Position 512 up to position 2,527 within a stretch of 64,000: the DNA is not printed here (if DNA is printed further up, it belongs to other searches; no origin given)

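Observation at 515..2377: An FMN riboswitch controls a single ORF fusing a RibU-like ECF S component to a complete glycerate-kinase-family domain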

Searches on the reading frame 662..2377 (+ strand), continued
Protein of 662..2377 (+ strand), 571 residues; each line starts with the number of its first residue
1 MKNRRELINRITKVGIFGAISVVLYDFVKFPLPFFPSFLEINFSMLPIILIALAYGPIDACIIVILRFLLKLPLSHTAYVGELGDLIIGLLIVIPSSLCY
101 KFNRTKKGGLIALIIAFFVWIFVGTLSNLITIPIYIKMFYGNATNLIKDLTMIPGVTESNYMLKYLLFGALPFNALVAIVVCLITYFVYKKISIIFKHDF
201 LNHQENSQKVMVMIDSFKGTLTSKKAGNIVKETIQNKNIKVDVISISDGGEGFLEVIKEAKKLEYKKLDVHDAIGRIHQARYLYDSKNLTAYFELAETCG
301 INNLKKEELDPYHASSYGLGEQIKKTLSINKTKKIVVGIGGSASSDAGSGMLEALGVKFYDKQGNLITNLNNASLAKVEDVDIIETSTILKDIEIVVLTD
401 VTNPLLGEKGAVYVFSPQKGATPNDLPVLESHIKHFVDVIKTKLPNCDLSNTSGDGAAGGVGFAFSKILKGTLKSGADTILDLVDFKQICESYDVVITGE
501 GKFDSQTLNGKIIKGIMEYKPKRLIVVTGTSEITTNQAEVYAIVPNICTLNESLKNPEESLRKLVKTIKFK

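Call 20: find_encoding_contigs(protein=P0080, flank=8000, max_places=3)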
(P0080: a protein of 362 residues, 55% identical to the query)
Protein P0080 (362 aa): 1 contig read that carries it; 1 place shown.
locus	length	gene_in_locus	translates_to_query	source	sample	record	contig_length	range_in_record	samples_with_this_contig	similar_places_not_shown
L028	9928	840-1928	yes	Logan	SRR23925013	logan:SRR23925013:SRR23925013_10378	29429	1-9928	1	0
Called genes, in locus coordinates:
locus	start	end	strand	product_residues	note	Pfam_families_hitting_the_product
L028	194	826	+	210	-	PF12822:ECF_trnsprt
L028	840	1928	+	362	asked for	PF02595:Gly_kinase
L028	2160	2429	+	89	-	-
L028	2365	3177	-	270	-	PF05116:S6PP (faint), PF08282:Hydrolase_3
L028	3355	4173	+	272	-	-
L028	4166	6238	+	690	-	PF17854:FtsK_alpha, PF01580:FtsK_SpoIIIE, PF09397:FtsK_gamma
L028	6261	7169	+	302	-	PF10502:Peptidase_S26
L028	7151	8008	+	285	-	PF03193:RsgA_GTPase (weak), PF02421:FeoB_N, PF01926:MMR_HSR1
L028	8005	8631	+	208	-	PF01351:RNase_HII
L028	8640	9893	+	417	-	-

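Call 21: find_encoding_contigs(protein=P0088, flank=8000, max_places=3)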
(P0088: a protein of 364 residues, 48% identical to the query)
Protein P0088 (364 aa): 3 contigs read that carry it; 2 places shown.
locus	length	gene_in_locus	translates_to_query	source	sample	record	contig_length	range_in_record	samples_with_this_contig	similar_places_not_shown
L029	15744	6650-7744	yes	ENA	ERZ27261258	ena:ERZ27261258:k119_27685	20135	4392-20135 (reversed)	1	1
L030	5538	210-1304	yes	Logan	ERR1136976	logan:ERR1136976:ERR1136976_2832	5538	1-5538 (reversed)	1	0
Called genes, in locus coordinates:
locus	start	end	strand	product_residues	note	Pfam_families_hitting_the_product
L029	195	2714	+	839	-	PF07517:SecA_DEAD, PF00270:DEAD (faint), PF01043:SecA_PP_bind, PF21090:P-loop_SecA, PF07516:SecA_SW, PF02810:SEC-C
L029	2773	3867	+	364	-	PF03462:PCRF, PF00472:RF-1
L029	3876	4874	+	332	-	PF02588:YitT_membrane, PF10035:DUF2179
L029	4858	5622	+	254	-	PF21982:RecX_HTH1, PF02631:RecX_HTH2, PF21981:RecX_HTH3 (faint)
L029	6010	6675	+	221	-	PF12822:ECF_trnsprt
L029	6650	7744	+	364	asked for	PF02595:Gly_kinase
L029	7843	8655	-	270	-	PF00702:Hydrolase (faint), PF05116:S6PP (faint), PF08282:Hydrolase_3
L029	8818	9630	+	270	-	-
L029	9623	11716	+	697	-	PF17854:FtsK_alpha, PF01580:FtsK_SpoIIIE, PF09397:FtsK_gamma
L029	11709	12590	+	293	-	PF10502:Peptidase_S26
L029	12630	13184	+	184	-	PF12464:Mac, PF00132:Hexapep, PF14602:Hexapep_2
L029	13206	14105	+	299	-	PF03193:RsgA_GTPase (faint), PF01926:MMR_HSR1, PF02421:FeoB_N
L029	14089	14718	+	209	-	PF01351:RNase_HII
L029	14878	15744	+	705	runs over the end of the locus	PF01751:Toprim, PF01131:Topoisom_bac, PF01396:Zn_ribbon_Top1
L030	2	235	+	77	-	?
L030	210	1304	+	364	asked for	PF02595:Gly_kinase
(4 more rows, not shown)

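Call 23: find_encoding_contigs(protein=P0118, flank=5000, max_places=2)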
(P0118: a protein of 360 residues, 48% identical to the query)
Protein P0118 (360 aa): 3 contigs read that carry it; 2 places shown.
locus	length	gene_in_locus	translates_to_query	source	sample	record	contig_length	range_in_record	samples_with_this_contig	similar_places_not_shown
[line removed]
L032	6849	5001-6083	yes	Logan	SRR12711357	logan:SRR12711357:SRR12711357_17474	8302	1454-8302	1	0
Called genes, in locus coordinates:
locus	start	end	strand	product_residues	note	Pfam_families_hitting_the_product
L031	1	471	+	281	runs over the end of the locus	PF00291:PALP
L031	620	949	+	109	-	PF25087:GMPPB_C (faint), PF25084:LbH_EIF2B (faint), PF00132:Hexapep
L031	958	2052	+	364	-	PF03462:PCRF, PF00472:RF-1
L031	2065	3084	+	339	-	PF02588:YitT_membrane, PF10035:DUF2179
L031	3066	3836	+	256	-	PF21982:RecX_HTH1 (weak), PF21981:RecX_HTH3 (faint), PF02631:RecX_HTH2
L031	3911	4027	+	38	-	-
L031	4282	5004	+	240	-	PF12822:ECF_trnsprt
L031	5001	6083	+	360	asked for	PF02595:Gly_kinase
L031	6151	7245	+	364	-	PF12844:HTH_19, PF13443:HTH_26 (weak), PF01381:HTH_3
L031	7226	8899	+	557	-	PF00664:ABC_membrane, PF03193:RsgA_GTPase (faint), PF02463:SMC_N (faint), PF00005:ABC_tran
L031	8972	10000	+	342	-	PF00144:Beta-lactamase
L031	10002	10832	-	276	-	PF00702:Hydrolase (faint), PF05116:S6PP (faint), PF08282:Hydrolase_3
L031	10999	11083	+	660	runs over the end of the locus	PF17854:FtsK_alpha, PF01580:FtsK_SpoIIIE, PF09397:FtsK_gamma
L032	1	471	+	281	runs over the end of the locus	PF00291:PALP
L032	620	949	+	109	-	PF25087:GMPPB_C (faint), PF25084:LbH_EIF2B (faint), PF00132:Hexapep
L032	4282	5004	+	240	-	PF12822:ECF_trnsprt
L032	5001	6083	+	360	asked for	PF02595:Gly_kinase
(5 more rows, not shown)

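Call 24: find_encoding_contigs(protein=P0120, flank=5000, max_places=2)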
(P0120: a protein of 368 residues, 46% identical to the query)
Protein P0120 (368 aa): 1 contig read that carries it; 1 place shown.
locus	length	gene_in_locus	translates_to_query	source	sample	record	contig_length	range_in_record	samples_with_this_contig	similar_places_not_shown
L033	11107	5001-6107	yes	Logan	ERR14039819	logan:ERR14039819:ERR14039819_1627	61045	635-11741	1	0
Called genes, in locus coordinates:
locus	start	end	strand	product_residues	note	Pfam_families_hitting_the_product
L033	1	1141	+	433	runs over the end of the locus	PF00275:EPSP_synthase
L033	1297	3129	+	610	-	PF00005:ABC_tran, PF02463:SMC_N (weak)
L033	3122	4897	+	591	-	PF00005:ABC_tran, PF13304:AAA_21 (faint)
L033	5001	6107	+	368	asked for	PF02595:Gly_kinase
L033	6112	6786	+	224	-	PF00702:Hydrolase, PF12710:HAD (faint), PF13419:HAD_2, PF13242:Hydrolase_like (weak)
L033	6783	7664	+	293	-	PF01509:TruB_N, PF16198:TruB_C_2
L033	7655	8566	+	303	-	PF06574:FAD_syn, PF01687:Flavokinase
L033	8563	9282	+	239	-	PF01048:PNP_UDP_1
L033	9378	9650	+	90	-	PF00312:Ribosomal_S15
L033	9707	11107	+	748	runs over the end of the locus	PF01138:RNase_PH, PF03725:RNase_PH_C, PF03726:PNPase, PF01138:RNase_PH, PF03725:RNase_PH_C (weak), PF00013:KH_1 (weak), PF00575:S1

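Call 25: find_encoding_contigs(protein=P0095, flank=5000, max_places=2)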
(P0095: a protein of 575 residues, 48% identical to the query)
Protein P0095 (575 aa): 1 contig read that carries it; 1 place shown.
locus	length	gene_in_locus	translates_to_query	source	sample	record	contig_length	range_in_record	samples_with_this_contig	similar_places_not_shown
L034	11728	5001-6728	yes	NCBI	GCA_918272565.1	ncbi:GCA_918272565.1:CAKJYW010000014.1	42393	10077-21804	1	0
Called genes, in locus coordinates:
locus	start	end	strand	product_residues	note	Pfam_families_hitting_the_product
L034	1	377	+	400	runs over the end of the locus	PF08501:Shikimate_dh_N, PF20720:nSTAND3 (weak), PF13238:AAA_18 (weak), PF01202:SKI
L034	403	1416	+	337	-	PF18152:DAHP_snth_FXD, PF00793:DAHP_synth_1, PF03102:NeuB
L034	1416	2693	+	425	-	PF00275:EPSP_synthase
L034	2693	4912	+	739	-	PF02927:CelD_N (weak), PF00759:Glyco_hydro_9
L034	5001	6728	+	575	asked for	PF02595:Gly_kinase, PF00702:Hydrolase, PF13419:HAD_2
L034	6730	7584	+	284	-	PF01509:TruB_N, PF16198:TruB_C_2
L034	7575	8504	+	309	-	PF06574:FAD_syn, PF01467:CTP_transf_like (faint), PF01687:Flavokinase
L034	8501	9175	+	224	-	PF01048:PNP_UDP_1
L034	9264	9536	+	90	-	PF00312:Ribosomal_S15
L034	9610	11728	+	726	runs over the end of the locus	PF01138:RNase_PH, PF03725:RNase_PH_C, PF03726:PNPase, PF01138:RNase_PH, PF03725:RNase_PH_C (weak), PF00013:KH_1, PF00575:S1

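Call 27: find_encoding_contigs(protein=P0098, flank=5000, max_places=2)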
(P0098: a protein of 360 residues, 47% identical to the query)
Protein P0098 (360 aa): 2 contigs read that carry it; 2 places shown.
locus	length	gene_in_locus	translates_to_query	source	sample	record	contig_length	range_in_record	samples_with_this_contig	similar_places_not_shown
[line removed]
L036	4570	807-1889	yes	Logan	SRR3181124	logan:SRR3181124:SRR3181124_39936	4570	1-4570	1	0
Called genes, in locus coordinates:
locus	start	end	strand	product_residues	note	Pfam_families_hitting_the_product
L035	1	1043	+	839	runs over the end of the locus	PF07517:SecA_DEAD, PF00270:DEAD (faint), PF01043:SecA_PP_bind, PF21090:P-loop_SecA, PF07516:SecA_SW, PF02810:SEC-C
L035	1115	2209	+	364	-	PF03462:PCRF, PF00472:RF-1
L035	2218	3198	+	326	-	PF02588:YitT_membrane, PF10035:DUF2179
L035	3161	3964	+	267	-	PF21982:RecX_HTH1 (weak), PF02631:RecX_HTH2, PF21981:RecX_HTH3 (faint)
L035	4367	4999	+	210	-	PF12822:ECF_trnsprt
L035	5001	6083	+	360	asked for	PF02595:Gly_kinase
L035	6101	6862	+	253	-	PF09479:Flg_new, PF18998:Flg_new_2 (faint)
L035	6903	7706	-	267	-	PF05116:S6PP (faint), PF08282:Hydrolase_3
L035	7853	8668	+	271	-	-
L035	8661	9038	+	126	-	?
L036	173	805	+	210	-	PF12822:ECF_trnsprt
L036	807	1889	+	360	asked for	PF02595:Gly_kinase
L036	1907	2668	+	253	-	PF09479:Flg_new, PF18998:Flg_new_2 (faint)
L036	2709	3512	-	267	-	PF05116:S6PP (faint), PF08282:Hydrolase_3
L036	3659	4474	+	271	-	-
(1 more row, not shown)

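Call 28: find_encoding_contigs(protein=P0096, flank=5000, max_places=2)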
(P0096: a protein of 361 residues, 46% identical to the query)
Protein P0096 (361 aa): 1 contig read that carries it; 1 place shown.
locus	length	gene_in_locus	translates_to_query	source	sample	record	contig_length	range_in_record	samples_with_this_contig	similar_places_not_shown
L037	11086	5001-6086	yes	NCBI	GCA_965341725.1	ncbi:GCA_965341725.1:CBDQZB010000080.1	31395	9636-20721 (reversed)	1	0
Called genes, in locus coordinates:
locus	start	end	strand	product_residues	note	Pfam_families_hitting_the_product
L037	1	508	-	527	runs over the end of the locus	PF20154:LNT_N, PF00795:CN_hydrolase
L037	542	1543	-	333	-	PF01479:S4 (weak), PF00849:PseudoU_synth_2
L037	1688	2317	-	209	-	PF14681:UPRTase, PF00156:Pribosyltran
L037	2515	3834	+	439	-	PF00919:UPF0004, PF04055:Radical_SAM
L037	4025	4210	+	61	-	PF00830:Ribosomal_L28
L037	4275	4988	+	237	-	PF21778:DUF6873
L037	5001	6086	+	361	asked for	PF02595:Gly_kinase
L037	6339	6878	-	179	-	PF00210:Ferritin (faint), PF02915:Rubrerythrin, PF21349:RUBY_RBDX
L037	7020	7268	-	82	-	PF01084:Ribosomal_S18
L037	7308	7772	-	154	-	PF00436:SSB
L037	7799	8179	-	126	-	PF01250:Ribosomal_S6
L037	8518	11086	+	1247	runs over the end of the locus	-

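Call 29: find_encoding_contigs(protein=P0094, flank=5000, max_places=2)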
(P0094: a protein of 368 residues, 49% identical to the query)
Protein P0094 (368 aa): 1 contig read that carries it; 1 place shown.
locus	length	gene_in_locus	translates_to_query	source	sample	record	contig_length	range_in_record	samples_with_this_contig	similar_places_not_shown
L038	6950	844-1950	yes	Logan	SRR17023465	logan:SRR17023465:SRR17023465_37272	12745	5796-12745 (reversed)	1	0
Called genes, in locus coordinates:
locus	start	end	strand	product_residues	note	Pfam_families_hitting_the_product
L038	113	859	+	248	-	PF12822:ECF_trnsprt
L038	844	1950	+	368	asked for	PF02595:Gly_kinase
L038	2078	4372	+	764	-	PF17854:FtsK_alpha, PF01580:FtsK_SpoIIIE, PF09397:FtsK_gamma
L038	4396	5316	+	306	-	PF10502:Peptidase_S26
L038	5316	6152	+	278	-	PF10662:PduV-EutP (faint), PF03193:RsgA_GTPase (weak), PF01926:MMR_HSR1, PF02421:FeoB_N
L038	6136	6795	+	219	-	PF01351:RNase_HII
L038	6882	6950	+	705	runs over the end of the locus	PF01751:Toprim, PF01131:Topoisom_bac, PF01396:Zn_ribbon_Top1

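Call 31: search_protein_families(library=pfam, proteins=[L037:4275-4988:+, L033:6112-6786:+, L034:5001-6728:+, P0113], max_evalue=0.001)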
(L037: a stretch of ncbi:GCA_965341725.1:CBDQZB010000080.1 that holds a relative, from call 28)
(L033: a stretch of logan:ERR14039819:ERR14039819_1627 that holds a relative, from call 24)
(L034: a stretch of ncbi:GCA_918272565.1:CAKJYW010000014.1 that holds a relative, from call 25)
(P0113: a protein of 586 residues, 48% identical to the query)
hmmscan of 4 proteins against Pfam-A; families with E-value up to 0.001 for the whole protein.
L037:4275-4988:+ (237 aa): 1 family
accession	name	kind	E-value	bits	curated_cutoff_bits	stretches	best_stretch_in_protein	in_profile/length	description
PF21778.2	DUF6873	-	4e-61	206.7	27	1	7-235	2-228/228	Family of unknown function (DUF6873)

L033:6112-6786:+ (224 aa): 4 families
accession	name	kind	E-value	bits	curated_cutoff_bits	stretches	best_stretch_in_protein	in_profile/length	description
PF13419.12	HAD_2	-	8e-32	111.2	23.8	1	9-190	1-178/178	Haloacid dehalogenase-like hydrolase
PF00702.32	Hydrolase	-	3.1e-23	83.6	26.4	1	6-184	1-191/191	haloacid dehalogenase-like hydrolase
PF13242.12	Hydrolase_like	-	3.6e-06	27.2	22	1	147-202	4-60/75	HAD-hyrolase-like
PF12710.13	HAD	-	1.8e-05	25.7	27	1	9-180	1-188/189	haloacid dehalogenase-like hydrolase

L034:5001-6728:+ (575 aa): 4 families
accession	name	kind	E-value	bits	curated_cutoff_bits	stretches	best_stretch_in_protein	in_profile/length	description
PF02595.20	Gly_kinase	-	2.2e-97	326.7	23.3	1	4-356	2-366/372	Glycerate kinase family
PF13419.12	HAD_2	-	7.1e-34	117.9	23.8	1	364-543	1-177/178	Haloacid dehalogenase-like hydrolase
PF00702.32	Hydrolase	-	1.7e-19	71.4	26.4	1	362-538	2-191/191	haloacid dehalogenase-like hydrolase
PF13242.12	Hydrolase_like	-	0.00023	21.4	22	1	501-557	4-61/75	HAD-hyrolase-like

P0113 (586 aa): 1 family
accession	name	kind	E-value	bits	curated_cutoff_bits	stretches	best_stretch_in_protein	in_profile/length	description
PF02595.20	Gly_kinase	-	4.9e-88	296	23.3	1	256-582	33-365/372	Glycerate kinase family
